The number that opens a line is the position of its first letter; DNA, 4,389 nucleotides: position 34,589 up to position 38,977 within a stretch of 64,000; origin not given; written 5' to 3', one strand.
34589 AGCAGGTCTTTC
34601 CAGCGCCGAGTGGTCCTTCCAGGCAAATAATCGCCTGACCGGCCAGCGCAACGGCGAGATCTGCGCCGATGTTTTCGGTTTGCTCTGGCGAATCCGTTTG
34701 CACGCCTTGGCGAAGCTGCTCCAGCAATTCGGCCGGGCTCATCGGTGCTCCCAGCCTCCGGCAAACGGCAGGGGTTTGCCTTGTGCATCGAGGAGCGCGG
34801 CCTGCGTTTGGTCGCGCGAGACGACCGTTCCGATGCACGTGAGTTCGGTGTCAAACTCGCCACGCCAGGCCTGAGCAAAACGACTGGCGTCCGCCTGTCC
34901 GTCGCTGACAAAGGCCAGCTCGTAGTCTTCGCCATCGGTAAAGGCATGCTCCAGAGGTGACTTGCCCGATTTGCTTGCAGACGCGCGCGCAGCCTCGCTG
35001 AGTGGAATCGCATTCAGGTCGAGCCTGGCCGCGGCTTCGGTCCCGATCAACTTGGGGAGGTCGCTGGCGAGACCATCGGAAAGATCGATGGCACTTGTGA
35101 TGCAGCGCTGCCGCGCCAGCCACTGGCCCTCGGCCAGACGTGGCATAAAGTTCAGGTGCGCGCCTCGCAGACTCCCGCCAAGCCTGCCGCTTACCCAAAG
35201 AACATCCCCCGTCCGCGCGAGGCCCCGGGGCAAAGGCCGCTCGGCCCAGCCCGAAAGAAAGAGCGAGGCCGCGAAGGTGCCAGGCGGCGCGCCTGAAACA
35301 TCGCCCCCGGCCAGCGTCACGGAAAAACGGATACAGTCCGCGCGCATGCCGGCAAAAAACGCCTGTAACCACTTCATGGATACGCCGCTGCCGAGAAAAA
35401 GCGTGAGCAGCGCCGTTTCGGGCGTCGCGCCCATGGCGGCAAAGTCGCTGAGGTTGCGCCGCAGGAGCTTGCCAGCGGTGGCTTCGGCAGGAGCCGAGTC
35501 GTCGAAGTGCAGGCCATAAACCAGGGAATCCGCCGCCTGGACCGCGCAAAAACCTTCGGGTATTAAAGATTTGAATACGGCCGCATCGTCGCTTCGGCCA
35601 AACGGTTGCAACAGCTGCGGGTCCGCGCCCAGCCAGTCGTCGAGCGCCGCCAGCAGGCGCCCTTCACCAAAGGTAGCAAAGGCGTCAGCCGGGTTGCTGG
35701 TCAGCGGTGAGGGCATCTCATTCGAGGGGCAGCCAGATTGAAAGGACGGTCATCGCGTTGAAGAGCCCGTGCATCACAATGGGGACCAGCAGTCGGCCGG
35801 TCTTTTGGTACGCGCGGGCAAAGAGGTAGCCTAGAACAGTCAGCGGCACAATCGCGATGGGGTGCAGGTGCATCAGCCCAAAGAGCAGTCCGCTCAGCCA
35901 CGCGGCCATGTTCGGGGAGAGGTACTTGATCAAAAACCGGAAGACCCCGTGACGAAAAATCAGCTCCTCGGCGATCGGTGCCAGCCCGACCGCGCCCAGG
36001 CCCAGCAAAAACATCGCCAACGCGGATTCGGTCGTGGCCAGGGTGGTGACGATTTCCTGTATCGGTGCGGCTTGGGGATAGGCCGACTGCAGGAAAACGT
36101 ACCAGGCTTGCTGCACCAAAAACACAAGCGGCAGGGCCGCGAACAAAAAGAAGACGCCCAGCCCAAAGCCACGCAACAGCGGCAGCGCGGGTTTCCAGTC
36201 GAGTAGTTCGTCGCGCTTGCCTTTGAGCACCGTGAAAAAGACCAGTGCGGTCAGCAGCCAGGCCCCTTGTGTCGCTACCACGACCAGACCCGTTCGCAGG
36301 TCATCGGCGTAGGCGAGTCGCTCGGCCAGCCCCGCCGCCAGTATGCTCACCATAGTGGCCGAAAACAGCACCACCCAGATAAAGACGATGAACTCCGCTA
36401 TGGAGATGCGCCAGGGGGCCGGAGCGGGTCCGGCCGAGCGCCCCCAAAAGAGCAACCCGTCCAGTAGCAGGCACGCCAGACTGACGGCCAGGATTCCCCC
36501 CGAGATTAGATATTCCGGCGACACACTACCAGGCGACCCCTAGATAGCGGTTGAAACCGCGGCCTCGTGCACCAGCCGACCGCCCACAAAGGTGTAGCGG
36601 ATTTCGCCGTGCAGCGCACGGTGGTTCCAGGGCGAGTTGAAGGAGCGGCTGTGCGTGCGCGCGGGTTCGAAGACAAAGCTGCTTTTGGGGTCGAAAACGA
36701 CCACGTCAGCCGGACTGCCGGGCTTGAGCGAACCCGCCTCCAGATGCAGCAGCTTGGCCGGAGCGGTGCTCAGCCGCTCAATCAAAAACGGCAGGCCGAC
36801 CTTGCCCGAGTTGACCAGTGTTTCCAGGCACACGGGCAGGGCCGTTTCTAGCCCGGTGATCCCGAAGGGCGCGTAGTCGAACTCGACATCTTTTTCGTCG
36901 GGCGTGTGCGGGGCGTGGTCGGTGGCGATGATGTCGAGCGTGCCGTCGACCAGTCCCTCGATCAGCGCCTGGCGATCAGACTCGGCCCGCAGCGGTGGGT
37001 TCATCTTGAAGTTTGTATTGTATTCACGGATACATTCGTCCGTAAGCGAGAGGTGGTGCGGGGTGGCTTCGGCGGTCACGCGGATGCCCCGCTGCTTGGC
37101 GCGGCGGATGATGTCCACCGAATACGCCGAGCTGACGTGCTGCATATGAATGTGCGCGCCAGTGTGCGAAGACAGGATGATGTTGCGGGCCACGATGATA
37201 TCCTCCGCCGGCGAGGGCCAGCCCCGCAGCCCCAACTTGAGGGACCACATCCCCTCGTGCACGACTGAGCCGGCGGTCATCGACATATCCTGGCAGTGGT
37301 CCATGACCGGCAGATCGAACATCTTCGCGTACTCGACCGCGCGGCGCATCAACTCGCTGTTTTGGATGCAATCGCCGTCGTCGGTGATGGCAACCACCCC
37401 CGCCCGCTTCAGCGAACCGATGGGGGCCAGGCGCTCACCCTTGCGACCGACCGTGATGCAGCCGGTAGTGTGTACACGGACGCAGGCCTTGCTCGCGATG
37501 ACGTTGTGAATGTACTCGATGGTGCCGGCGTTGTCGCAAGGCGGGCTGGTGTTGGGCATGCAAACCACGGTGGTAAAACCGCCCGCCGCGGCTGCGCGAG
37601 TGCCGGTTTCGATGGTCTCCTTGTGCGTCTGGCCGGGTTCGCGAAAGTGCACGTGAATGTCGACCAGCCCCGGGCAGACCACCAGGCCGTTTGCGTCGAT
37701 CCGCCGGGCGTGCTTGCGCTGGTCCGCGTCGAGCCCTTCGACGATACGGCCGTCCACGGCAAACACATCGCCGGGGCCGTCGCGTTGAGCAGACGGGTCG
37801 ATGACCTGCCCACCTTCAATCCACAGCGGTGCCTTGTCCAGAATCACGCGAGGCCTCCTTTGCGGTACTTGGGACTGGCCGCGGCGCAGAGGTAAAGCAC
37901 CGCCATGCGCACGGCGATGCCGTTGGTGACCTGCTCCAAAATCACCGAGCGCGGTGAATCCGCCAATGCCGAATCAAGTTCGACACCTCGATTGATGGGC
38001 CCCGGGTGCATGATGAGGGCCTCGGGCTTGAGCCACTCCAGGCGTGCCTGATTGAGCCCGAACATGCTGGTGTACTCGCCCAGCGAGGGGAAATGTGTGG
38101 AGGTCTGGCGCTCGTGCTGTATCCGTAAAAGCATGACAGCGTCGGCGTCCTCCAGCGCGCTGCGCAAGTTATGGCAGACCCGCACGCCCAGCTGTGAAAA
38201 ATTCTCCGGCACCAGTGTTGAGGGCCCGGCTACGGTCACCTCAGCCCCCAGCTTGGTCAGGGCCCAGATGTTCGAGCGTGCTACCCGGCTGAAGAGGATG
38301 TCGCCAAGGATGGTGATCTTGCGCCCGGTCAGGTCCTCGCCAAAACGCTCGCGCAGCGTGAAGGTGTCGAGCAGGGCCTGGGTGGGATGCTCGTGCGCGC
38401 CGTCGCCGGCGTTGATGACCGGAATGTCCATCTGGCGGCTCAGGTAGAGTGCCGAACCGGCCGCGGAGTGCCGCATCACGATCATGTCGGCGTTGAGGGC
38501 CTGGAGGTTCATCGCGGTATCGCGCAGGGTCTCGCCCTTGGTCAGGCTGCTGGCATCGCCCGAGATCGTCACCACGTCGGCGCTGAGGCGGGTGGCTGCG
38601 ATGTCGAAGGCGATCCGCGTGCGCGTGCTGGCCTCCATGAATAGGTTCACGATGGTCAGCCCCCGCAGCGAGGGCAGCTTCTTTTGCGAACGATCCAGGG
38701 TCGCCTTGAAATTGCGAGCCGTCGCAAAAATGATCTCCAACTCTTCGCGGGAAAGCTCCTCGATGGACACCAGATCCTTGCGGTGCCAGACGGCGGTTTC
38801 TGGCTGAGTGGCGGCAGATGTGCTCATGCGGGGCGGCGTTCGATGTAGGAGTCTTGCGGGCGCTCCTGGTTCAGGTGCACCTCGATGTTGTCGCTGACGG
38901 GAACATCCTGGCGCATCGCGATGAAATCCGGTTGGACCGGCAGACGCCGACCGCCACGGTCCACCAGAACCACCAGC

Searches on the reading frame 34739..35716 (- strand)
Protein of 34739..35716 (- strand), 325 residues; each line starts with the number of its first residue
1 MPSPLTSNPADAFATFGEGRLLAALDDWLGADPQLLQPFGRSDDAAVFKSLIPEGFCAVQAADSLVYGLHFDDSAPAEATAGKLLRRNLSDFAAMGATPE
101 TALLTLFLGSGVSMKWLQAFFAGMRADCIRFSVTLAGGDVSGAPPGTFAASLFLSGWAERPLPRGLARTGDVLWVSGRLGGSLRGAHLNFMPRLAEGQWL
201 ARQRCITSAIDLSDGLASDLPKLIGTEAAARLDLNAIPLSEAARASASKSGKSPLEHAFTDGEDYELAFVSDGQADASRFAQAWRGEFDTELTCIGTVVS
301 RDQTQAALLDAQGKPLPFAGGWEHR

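Call 66: search_protein_families(library=pfam, proteins=[window:34739-35716:-], max_evalue=0.00001)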
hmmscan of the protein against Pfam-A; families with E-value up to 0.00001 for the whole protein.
window:34739-35716:- (325 aa): 1 family
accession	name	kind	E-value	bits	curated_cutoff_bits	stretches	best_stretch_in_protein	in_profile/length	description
PF00586.29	AIRS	-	1.1e-17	64.9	24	1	43-154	2-108/112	AIR synthase related protein, N-terminal domain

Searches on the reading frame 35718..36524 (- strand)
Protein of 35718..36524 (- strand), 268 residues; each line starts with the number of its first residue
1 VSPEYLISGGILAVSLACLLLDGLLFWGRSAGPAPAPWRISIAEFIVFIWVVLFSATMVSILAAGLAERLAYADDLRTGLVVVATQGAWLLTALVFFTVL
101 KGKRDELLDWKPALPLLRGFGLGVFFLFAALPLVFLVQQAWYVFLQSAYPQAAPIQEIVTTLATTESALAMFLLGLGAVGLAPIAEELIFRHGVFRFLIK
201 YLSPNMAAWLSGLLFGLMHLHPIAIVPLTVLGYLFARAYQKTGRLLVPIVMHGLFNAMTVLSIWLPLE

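Call 66: search_protein_families(library=pfam, proteins=[window:35718-36524:-], max_evalue=0.00001)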
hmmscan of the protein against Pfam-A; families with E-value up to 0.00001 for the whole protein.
window:35718-36524:- (268 aa): 1 family
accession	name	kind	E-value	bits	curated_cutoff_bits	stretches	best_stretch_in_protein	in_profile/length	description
PF02517.21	Rce1-like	-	1.3e-19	70.7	22.4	1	172-258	5-93/93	Type II CAAX prenyl endopeptidase Rce1-like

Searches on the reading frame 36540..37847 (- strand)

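Call 66: search_protein_families(library=pfam, proteins=[window:36540-37847:-], max_evalue=0.00001)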
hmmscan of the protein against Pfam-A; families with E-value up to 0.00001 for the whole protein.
window:36540-37847:- (435 aa): 3 families
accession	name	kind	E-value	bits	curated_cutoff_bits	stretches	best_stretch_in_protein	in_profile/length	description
PF01979.26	Amidohydro_1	-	1.5e-27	97.2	25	1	56-426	1-345/345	Amidohydrolase family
PF07969.17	Amidohydro_3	-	2.7e-13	50.6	29.7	1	355-427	412-472/472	Amidohydrolase family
PF12890.13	DHOase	-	2e-11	44.6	21.2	1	56-240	3-139/142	Dihydro-orotase-like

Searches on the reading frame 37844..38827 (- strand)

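Call 66: search_protein_families(library=pfam, proteins=[window:37844-38827:-], max_evalue=0.00001)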
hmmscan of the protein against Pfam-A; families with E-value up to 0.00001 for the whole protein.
window:37844-38827:- (327 aa): 2 families
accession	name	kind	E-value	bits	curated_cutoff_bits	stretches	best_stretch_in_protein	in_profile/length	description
PF02729.26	OTCace_N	-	2.9e-43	147.9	29.9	1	17-160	1-148/148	Aspartate/ornithine carbamoyltransferase, carbamoyl-P binding domain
PF00185.30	OTCace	-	2.7e-24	86.4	29.4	1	168-313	2-156/157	Aspartate/ornithine carbamoyltransferase, Asp/Orn binding domain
